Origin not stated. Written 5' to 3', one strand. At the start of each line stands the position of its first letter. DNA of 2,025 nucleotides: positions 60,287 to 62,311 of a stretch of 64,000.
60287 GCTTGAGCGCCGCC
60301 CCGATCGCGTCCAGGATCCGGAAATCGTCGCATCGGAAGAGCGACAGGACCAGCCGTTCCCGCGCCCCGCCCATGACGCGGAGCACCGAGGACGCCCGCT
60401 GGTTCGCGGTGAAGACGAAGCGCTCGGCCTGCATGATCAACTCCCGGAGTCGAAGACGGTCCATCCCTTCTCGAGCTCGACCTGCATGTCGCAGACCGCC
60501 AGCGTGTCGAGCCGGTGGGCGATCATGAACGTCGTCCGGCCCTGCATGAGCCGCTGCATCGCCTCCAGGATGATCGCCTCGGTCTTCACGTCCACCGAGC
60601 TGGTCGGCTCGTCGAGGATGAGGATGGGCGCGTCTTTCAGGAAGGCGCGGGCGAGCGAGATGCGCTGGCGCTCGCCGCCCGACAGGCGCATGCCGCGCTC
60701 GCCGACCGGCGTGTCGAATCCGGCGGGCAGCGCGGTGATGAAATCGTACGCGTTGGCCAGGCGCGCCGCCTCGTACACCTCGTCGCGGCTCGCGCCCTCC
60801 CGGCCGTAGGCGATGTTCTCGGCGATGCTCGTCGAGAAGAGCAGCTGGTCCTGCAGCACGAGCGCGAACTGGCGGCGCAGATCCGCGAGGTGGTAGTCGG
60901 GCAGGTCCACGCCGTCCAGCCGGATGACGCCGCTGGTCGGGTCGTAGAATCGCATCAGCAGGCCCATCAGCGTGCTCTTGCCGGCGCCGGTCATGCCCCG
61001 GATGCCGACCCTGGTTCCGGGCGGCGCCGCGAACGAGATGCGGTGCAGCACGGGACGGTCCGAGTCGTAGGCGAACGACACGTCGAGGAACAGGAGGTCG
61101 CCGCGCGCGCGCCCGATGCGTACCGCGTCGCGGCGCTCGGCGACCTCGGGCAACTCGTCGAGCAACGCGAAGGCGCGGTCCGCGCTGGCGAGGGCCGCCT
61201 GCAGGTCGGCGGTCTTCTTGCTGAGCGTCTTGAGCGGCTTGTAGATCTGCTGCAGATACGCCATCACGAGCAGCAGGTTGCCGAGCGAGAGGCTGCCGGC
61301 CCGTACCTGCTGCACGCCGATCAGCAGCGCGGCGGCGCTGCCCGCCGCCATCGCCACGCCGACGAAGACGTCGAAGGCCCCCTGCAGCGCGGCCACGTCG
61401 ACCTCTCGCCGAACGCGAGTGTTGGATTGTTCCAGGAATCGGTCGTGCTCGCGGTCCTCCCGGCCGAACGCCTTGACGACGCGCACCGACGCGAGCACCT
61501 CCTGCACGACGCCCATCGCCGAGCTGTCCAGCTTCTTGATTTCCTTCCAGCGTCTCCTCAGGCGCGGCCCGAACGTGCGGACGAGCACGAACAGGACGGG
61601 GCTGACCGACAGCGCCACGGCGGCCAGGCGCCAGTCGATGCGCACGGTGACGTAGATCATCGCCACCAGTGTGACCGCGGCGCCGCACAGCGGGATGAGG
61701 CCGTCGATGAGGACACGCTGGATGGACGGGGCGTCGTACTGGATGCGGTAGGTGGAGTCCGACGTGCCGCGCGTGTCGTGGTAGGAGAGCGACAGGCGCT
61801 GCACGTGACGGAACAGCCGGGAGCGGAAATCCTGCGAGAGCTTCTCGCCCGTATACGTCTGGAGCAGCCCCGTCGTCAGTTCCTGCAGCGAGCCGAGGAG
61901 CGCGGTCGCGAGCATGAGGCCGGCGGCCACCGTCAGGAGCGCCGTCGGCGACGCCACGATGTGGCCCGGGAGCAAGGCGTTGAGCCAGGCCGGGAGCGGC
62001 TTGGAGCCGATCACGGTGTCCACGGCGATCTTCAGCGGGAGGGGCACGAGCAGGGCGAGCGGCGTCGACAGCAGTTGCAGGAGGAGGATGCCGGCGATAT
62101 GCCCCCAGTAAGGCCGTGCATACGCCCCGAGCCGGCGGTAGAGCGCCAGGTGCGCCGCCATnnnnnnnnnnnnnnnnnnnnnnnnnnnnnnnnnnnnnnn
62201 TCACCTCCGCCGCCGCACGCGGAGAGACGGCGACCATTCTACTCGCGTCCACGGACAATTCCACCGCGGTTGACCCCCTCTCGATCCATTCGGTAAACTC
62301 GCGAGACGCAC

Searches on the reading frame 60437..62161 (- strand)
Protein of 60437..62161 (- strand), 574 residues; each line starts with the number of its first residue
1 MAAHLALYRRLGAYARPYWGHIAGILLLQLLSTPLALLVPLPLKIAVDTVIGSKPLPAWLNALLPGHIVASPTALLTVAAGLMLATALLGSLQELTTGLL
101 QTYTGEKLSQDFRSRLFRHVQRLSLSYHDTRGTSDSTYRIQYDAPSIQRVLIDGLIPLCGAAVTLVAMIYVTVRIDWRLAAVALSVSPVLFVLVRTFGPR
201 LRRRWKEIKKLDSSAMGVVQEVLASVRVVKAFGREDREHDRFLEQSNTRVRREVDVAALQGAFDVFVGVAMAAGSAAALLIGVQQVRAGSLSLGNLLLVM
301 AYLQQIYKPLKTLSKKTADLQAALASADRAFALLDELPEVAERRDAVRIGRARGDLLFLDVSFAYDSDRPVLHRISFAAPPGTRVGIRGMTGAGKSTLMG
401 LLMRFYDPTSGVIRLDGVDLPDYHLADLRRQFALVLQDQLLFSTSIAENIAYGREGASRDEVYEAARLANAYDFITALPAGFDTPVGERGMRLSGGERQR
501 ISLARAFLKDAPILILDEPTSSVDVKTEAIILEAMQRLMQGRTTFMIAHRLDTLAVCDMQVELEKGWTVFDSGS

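Call 41: search_protein_families(library=pfam, proteins=[window:60437-62161:-], max_evalue=0.001)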
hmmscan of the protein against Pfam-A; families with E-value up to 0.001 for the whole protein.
window:60437-62161:- (574 aa): 2 families
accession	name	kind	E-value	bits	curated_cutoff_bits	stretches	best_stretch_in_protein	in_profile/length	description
PF00664.28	ABC_membrane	-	1.1e-41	143.7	28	1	25-309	4-273/274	ABC transporter transmembrane region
PF00005.33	ABC_tran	-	2.7e-30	106.2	25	1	372-521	1-137/137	ABC transporter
